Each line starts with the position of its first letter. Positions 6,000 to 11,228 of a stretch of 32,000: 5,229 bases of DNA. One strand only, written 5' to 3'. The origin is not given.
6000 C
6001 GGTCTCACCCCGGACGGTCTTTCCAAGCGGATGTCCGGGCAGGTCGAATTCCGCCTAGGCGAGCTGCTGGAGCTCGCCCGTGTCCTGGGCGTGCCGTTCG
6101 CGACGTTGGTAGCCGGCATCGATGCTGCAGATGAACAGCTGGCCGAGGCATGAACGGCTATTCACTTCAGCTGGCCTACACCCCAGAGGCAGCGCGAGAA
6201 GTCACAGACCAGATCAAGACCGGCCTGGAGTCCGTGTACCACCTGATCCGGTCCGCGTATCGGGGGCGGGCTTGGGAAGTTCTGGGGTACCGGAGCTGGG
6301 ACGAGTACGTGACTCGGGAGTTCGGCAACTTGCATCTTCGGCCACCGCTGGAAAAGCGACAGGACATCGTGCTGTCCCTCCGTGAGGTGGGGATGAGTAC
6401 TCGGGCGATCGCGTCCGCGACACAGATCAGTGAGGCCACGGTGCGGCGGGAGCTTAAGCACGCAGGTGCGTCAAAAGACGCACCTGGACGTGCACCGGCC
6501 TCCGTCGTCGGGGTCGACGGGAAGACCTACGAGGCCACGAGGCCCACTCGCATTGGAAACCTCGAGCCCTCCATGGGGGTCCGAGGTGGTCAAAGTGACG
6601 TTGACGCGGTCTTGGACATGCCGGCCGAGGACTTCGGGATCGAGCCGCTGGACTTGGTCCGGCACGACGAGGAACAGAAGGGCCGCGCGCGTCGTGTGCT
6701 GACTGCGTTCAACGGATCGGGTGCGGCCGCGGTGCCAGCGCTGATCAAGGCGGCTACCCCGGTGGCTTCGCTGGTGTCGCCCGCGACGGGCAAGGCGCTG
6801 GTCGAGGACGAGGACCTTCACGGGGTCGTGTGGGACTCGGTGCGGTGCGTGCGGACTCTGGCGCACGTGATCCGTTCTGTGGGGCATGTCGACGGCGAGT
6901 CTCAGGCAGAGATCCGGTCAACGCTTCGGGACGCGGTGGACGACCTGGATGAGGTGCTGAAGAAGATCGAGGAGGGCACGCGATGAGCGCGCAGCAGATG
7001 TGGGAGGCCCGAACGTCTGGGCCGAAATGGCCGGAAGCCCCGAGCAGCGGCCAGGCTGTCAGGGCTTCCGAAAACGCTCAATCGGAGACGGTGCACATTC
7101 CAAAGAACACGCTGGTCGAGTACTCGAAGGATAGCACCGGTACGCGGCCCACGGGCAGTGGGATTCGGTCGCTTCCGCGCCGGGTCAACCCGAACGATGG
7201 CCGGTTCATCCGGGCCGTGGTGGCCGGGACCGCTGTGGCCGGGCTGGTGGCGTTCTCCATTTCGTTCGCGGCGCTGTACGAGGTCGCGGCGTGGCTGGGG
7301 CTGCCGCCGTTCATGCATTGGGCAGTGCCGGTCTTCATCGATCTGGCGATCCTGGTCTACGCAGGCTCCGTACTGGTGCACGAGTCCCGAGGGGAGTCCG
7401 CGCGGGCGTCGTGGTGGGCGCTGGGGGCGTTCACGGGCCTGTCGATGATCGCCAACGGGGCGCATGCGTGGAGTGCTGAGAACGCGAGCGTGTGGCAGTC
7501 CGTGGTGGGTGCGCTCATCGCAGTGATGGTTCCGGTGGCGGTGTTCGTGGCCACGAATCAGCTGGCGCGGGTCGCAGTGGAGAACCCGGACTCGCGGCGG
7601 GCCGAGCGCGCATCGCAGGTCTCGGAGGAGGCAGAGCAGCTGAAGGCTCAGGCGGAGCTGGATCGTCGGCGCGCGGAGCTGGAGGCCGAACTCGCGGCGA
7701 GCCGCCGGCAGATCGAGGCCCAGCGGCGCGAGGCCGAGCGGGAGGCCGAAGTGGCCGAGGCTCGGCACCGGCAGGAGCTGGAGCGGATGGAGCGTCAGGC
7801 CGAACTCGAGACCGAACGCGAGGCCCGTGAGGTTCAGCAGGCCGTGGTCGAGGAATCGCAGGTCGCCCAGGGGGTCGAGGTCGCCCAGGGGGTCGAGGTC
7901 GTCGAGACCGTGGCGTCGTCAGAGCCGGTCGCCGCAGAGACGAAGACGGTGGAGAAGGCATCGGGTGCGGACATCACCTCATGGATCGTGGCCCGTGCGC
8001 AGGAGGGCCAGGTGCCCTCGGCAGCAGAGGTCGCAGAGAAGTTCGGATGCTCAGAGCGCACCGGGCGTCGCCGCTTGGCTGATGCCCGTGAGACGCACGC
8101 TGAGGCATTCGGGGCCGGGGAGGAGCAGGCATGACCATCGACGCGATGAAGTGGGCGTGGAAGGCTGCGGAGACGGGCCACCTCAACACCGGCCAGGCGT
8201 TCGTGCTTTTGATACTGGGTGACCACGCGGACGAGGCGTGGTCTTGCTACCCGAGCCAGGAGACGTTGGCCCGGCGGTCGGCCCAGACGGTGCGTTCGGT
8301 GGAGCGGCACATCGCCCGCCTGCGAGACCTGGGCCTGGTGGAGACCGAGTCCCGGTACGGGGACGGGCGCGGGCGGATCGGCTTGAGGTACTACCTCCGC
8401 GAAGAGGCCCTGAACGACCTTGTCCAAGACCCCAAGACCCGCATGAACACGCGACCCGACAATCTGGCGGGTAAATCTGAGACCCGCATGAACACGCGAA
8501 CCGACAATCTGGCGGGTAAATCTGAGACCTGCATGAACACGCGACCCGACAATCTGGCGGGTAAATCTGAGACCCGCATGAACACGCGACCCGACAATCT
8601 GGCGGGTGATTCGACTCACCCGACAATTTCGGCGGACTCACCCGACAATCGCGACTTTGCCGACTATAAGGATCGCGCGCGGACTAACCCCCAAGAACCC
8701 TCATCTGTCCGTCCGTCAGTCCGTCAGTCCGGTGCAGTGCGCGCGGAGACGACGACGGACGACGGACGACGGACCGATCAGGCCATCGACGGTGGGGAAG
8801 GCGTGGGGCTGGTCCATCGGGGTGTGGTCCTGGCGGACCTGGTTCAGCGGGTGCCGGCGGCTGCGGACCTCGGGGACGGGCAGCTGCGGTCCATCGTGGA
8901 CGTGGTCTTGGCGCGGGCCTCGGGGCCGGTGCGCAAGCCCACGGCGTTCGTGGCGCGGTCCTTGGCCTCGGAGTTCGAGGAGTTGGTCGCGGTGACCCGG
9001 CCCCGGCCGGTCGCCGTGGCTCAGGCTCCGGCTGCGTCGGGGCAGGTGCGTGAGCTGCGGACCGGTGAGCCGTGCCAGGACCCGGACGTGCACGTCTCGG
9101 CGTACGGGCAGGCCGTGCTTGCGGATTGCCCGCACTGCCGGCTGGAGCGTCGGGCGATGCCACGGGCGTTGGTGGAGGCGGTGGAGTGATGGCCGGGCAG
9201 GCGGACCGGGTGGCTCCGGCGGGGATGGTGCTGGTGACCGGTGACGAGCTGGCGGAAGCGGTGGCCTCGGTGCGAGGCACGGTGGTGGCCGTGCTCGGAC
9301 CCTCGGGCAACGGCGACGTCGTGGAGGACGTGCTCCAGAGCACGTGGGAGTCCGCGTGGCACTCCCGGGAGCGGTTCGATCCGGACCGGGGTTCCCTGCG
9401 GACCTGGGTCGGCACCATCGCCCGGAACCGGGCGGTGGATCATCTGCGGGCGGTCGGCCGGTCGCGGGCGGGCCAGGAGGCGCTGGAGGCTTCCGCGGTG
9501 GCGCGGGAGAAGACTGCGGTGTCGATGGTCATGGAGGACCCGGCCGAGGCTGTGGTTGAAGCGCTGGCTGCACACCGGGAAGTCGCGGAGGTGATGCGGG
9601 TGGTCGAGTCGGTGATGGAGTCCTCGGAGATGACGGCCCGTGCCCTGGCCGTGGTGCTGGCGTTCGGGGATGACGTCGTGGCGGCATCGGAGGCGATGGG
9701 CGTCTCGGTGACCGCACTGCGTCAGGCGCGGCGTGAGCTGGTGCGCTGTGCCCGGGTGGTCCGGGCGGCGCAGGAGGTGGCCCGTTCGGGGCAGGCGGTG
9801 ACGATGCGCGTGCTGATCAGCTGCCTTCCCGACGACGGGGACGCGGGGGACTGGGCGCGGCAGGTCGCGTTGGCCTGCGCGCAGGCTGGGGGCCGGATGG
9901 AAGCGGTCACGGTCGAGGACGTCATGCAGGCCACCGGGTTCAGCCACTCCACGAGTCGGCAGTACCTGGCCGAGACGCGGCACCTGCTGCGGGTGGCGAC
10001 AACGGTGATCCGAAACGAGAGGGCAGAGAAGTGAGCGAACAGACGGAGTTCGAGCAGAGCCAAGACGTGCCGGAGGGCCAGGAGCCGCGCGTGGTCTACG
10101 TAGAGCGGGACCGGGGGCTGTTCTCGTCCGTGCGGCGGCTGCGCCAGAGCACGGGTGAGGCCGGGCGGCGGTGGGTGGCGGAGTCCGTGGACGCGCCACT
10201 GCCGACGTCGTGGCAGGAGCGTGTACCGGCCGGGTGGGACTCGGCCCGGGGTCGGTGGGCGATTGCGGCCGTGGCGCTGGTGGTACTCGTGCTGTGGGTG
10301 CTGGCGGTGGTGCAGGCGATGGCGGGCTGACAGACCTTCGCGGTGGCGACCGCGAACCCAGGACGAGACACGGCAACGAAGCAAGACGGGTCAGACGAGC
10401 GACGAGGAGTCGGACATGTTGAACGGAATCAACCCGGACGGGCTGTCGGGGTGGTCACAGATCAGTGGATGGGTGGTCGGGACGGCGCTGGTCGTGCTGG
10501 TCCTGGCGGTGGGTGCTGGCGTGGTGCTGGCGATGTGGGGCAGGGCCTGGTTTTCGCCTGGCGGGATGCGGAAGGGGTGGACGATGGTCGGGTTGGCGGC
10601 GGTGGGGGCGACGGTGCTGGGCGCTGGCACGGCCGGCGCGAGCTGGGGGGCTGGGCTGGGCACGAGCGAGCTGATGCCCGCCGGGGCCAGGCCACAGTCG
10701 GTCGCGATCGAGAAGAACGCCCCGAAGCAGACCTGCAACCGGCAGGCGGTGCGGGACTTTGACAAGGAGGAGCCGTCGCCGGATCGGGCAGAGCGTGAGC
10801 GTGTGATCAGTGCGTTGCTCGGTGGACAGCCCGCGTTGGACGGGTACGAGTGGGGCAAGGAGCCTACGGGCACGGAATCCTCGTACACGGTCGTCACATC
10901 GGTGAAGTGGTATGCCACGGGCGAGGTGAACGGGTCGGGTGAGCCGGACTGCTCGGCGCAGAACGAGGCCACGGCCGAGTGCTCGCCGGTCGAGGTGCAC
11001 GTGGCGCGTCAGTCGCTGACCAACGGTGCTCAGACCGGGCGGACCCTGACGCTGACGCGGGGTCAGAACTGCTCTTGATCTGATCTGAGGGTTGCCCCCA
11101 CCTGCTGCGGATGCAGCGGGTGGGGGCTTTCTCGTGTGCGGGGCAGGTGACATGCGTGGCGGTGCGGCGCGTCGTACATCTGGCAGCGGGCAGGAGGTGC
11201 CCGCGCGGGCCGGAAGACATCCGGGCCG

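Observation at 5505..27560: Island at tRNA-Asn: T4SS-type actinobacterial conjugative element with no recognisable relaxase and no tRNA-proximal integrase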

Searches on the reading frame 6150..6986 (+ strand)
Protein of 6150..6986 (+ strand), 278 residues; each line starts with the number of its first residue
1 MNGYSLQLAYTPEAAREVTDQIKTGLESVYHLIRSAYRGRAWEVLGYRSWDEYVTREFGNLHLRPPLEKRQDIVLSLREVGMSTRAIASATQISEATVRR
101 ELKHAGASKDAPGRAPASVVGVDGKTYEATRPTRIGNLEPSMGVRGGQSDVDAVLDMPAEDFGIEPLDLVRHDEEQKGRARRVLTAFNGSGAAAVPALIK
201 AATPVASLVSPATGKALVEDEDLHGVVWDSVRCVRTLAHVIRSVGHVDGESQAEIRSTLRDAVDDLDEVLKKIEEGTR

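Call 6: search_protein_families(library=pfam, proteins=[window:6150-6986:+], max_evalue=0.01)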
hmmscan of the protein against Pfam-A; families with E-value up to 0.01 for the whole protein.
window:6150-6986:+ (278 aa): 6 families
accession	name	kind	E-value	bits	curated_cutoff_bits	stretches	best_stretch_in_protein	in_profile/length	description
PF13384.12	HTH_23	-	8.7e-06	25.8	24.6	1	68-104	5-40/50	Homeodomain-like domain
PF08281.18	Sigma70_r4_2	-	0.0001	22.3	25.7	1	68-105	12-50/54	Sigma-70, region 4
PF13936.12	HTH_38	-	0.0015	18.6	27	1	76-104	15-43/44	Helix-turn-helix domain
PF02796.21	HTH_7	-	0.0021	18.6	23.8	1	68-100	6-40/45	Helix-turn-helix domain of resolvase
PF00196.25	GerE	-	0.0033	17.5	23.5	1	67-99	3-35/57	Bacterial regulatory proteins, luxR family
PF21476.4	PF0610-like_N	-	0.0039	17.8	33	0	70-104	3-37/50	PF0610-like, N-terminal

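Call 14: search_protein_families(library=ncbifam, proteins=[window:6150-6986:+], max_evalue=0.01)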
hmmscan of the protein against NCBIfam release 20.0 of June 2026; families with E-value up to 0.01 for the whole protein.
window:6150-6986:+ (278 aa): 4 families
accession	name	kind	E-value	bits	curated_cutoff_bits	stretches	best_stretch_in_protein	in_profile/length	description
TIGR02937.1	sigma70-ECF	superfamily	0.0022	17.6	42.9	0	67-105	118-157/165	sigma-70 family RNA polymerase sigma factor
NF033546.1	transpos_IS21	equivalog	0.0038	16.8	160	1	77-112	4-39/294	IS21 family transposase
TIGR02999.1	Sig-70_X6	subfamily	0.005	16.8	126.15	0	68-105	136-174/183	ECF-type sigma factor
TIGR02985.1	Sig70_bacteroi1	subfamily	0.0071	16.6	126.4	0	68-105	117-154/162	RNA polymerase sigma-70 factor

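Call 42: search_protein_families(library=phrogs, proteins=[window:6150-6986:+], max_evalue=0.01)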
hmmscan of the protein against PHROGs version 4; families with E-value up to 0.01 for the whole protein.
window:6150-6986:+ (278 aa): 8 families
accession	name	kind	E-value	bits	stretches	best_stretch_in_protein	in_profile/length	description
phrog_29861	-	unknown function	7e-14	53.4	1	21-118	35-131/239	-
phrog_645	-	DNA, RNA and nucleotide metabolism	0.00015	23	1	67-108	23-65/196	Rnase E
phrog_464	-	unknown function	0.00016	22.3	1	11-99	29-118/322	unknown function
phrog_36180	-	unknown function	0.00024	22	1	14-105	13-102/186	-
phrog_3855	-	DNA, RNA and nucleotide metabolism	0.00031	22.1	1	68-105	66-103/115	HTH DNA binding protein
phrog_1157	-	integration and excision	0.00052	20.3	1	75-107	11-43/422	transposase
phrog_4583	-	transcription regulation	0.0055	17.7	0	72-103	14-45/81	transcriptional repressor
phrog_4494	-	unknown function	0.0072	17.8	0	74-106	11-43/109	-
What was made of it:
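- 6150..6986 (+): 278-aa DNA-binding protein (HTH_23) of unknown role, conserved in the family. Pfam (call 6) and PHROG 29861 (call 42).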

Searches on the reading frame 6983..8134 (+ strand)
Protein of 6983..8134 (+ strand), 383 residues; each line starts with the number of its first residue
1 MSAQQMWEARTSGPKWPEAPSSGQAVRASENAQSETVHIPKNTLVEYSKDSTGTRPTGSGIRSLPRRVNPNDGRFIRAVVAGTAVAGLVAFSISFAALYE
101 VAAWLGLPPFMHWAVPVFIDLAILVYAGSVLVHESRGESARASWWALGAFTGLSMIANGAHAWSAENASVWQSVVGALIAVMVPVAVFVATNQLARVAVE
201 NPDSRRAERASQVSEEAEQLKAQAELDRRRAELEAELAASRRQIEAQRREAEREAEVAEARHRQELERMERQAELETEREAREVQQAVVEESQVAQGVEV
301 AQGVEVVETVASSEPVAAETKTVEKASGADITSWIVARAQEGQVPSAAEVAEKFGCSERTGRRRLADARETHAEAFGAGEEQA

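Call 6: search_protein_families(library=pfam, proteins=[window:6983-8134:+], max_evalue=0.01)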
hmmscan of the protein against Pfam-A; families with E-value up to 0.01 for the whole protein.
window:6983-8134:+ (383 aa): 2 families
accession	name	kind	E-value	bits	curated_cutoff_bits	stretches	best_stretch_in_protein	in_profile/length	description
PF10935.13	DUF2637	-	9.2e-10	39.1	22.8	1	78-211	2-129/161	Protein of unknown function (DUF2637)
PF13518.12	HTH_28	-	0.0083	16.6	25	0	335-369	5-37/52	Helix-turn-helix domain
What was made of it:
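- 6983..8134 (+): DUF2637 membrane protein (383 aa). Pfam DUF2637, E 9e-10 (call 6).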

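Call 14: search_protein_families(library=ncbifam, proteins=[window:6983-8134:+], max_evalue=0.01)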
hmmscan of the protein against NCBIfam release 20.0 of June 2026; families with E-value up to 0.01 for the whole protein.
window:6983-8134:+ (383 aa): 1 family
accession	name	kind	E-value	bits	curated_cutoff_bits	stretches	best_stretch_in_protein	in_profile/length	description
NF038305.1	HpsJ_fam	subfamily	0.0001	22.3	60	1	171-287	83-198/234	HpsJ family protein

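Call 42: search_protein_families(library=phrogs, proteins=[window:6983-8134:+], max_evalue=0.01)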
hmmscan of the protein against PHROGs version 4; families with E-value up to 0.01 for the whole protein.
window:6983-8134:+ (383 aa): 1 family
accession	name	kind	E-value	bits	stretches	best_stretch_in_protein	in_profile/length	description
phrog_733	-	integration and excision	1.2e-08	35.9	1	77-251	81-223/336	excisionase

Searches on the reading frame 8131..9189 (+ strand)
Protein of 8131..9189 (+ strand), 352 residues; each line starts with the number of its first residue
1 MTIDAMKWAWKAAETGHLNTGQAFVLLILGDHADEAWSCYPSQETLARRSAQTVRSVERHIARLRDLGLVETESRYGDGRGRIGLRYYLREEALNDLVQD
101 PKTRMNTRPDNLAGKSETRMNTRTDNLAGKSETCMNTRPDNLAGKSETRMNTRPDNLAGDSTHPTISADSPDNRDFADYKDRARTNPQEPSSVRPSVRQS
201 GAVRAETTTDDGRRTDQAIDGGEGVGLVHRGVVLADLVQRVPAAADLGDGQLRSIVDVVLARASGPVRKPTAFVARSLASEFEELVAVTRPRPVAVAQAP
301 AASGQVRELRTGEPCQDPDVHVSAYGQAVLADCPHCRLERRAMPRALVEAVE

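Call 6: search_protein_families(library=pfam, proteins=[window:8131-9189:+], max_evalue=0.01)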
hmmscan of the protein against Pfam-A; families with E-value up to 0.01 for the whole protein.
window:8131-9189:+ (352 aa): 2 families
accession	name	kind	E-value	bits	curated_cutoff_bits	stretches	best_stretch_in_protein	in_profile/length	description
PF13730.12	HTH_36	-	2.4e-15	56.5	25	1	17-70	2-55/55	Helix-turn-helix domain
PF12802.13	MarR_2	-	0.00014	22.4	27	1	19-80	4-60/61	MarR family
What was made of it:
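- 8131..9189 (+): HTH_36 protein resembling phage/plasmid replication initiators (352 aa). Pfam HTH_36, E 2e-15 (call 6).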

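Call 14: search_protein_families(library=ncbifam, proteins=[window:8131-9189:+], max_evalue=0.01)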
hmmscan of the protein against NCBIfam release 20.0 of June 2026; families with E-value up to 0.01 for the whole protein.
window:8131-9189:+ (352 aa): 0 families

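Call 42: search_protein_families(library=phrogs, proteins=[window:8131-9189:+], max_evalue=0.01)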
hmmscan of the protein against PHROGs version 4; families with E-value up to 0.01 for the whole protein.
window:8131-9189:+ (352 aa): 13 families
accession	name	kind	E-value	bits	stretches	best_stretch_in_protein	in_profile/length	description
phrog_1032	-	DNA, RNA and nucleotide metabolism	9.8e-17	62.8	1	1-177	1-173/281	replication initiation protein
phrog_270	-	DNA, RNA and nucleotide metabolism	2.9e-15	57.6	1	4-152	34-167/383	replication initiation protein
phrog_391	-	DNA, RNA and nucleotide metabolism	1.4e-12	48.9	1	1-176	1-161/298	replication initiation O-like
phrog_6643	-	DNA, RNA and nucleotide metabolism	6.8e-11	43.1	1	1-160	1-153/313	replication initiation protein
phrog_8540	-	DNA, RNA and nucleotide metabolism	1.6e-10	42.5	1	17-99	14-95/196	replication initiation O-like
phrog_428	-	DNA, RNA and nucleotide metabolism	1.7e-08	35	1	23-145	108-208/455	replication initiation protein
phrog_678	-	DNA, RNA and nucleotide metabolism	4.8e-08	34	1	4-141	62-182/346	replication initiation O-like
phrog_11896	-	DNA, RNA and nucleotide metabolism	2.6e-05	25.2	1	3-79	5-80/225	primosomal protein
phrog_345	-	DNA, RNA and nucleotide metabolism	0.00015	22.6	1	22-141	49-155/297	replication initiation O-like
phrog_8102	-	DNA, RNA and nucleotide metabolism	0.00028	21.1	1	34-89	52-106/337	replication initiation protein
phrog_4617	-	DNA, RNA and nucleotide metabolism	0.00095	19.9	1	19-75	16-72/223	replication initiation protein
phrog_26991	-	unknown function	0.0019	18.7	1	6-76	27-99/310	-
phrog_186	-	DNA, RNA and nucleotide metabolism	0.0033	18.1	1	32-125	53-142/308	DnaD-like helicase loader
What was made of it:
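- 8131..9189 (+): PHROG replication-initiation families, down to E 1e-16 (call 42).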

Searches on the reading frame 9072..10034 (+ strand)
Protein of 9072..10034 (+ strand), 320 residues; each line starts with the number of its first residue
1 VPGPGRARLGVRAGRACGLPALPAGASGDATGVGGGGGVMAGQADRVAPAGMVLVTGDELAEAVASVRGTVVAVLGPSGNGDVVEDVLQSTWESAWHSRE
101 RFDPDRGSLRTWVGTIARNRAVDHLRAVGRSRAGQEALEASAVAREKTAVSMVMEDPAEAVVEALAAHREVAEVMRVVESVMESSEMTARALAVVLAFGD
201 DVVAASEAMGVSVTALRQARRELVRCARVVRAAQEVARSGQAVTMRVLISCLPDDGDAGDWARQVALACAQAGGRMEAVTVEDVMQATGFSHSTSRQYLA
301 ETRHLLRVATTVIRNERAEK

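Call 6: search_protein_families(library=pfam, proteins=[window:9072-10034:+], max_evalue=0.01)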
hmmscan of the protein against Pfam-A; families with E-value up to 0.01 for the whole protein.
window:9072-10034:+ (320 aa): 1 family
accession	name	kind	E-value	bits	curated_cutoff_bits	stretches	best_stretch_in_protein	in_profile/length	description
PF04542.20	Sigma70_r2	-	8.3e-15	54.8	24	1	78-129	17-69/71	Sigma-70 region 2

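Call 14: search_protein_families(library=ncbifam, proteins=[window:9072-10034:+], max_evalue=0.01)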
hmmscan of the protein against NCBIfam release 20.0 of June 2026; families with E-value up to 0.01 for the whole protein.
window:9072-10034:+ (320 aa): 44 families (the best 25 are shown)
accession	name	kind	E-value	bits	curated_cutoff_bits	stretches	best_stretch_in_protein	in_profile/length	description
NF009166.1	PRK12513.1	equivalog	2.6e-10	40.3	206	1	75-166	40-124/193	RNA polymerase sigma factor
NF007228.0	PRK09646.1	subfamily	3e-10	40.1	226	1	64-180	40-142/194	ECF RNA polymerase sigma factor SigK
NF009186.0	PRK12534.1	equivalog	3.6e-10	40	267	1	84-148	52-115/187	RNA polymerase sigma factor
TIGR02937.1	sigma70-ECF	superfamily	1.3e-09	37.9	42.9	1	81-302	26-157/165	sigma-70 family RNA polymerase sigma factor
NF007227.0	PRK09645.1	subfamily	4.9e-09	36.3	202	1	78-172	34-131/177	sigma-70 family RNA polymerase sigma factor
TIGR02989.1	Sig-70_gvs1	subfamily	6.9e-09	35.8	124.55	1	80-165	24-104/158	RNA polymerase sigma-70 factor, Rhodopirellula/Verrucomicrobium family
NF006089.0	PRK08241.1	subfamily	1.9e-08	33.7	240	1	84-148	49-112/343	RNA polymerase subunit sigma-70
NF009184.0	PRK12532.1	equivalog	3.2e-08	33.7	276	1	80-144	29-92/195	RNA polymerase sigma factor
NF009172.0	PRK12519.1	subfamily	4e-08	33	222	1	84-167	56-141/194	RNA polymerase sigma factor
TIGR02960.1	SigX5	hypoth_equivalog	2.9e-07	30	264.75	1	84-153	32-98/322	RNA polymerase sigma-70 factor, TIGR02960 family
NF008888.0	PRK11922.1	equivalog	3.9e-07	29.9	204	1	84-174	57-141/231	RNA polymerase sigma factor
TIGR02943.1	Sig70_famx1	hypoth_equivalog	1.4e-06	28.3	162.2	1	81-133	26-77/188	RNA polymerase sigma-70 factor, TIGR02943 family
NF008892.0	PRK11924.2-1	equivalog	1.6e-06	27.8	291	1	79-134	38-92/203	RNA polymerase sigma factor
NF010500.0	PRK13919.1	subfamily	1.7e-06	28.3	226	1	82-151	48-112/186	putative RNA polymerase sigma E protein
NF009178.0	PRK12526.1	equivalog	2.4e-06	27.3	301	1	81-129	67-115/211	RNA polymerase sigma factor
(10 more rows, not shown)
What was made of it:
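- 9189..10034 (+): Sigma-70/ECF-type sigma factor (281 aa). Pfam Sigma70_r2, E 8e-15 (call 6); NCBIfam (call 14).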

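Call 42: search_protein_families(library=phrogs, proteins=[window:9189-10034:+], max_evalue=0.01)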
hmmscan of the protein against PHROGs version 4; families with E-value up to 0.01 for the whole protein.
window:9189-10034:+ (281 aa): 1 family
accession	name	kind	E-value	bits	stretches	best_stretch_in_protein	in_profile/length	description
phrog_1740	-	transcription regulation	1.7e-09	37.8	1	45-179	83-203/567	RNA polymerase sigma factor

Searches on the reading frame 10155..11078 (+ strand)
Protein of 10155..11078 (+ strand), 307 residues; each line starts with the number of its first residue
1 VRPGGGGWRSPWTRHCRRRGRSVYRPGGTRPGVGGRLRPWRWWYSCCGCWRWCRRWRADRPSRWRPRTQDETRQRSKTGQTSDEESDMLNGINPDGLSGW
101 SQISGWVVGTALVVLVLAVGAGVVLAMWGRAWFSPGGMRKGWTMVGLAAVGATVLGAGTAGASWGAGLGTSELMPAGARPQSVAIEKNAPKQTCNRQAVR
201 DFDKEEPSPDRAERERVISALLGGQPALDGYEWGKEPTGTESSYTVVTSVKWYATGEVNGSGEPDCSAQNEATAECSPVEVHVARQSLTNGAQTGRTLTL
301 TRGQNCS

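Call 6: search_protein_families(library=pfam, proteins=[window:10155-11078:+], max_evalue=0.01)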
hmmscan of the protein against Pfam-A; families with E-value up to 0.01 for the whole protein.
window:10155-11078:+ (307 aa): 0 families

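Call 13: search_protein_families(library=ncbifam, proteins=[window:10155-11078:+], max_evalue=0.01)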
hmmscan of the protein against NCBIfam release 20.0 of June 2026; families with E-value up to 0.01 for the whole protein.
window:10155-11078:+ (307 aa): 0 families
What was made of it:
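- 10416..11078 (+): 220-aa membrane/secreted protein, a probable channel component. No family hit (calls 6, 13).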
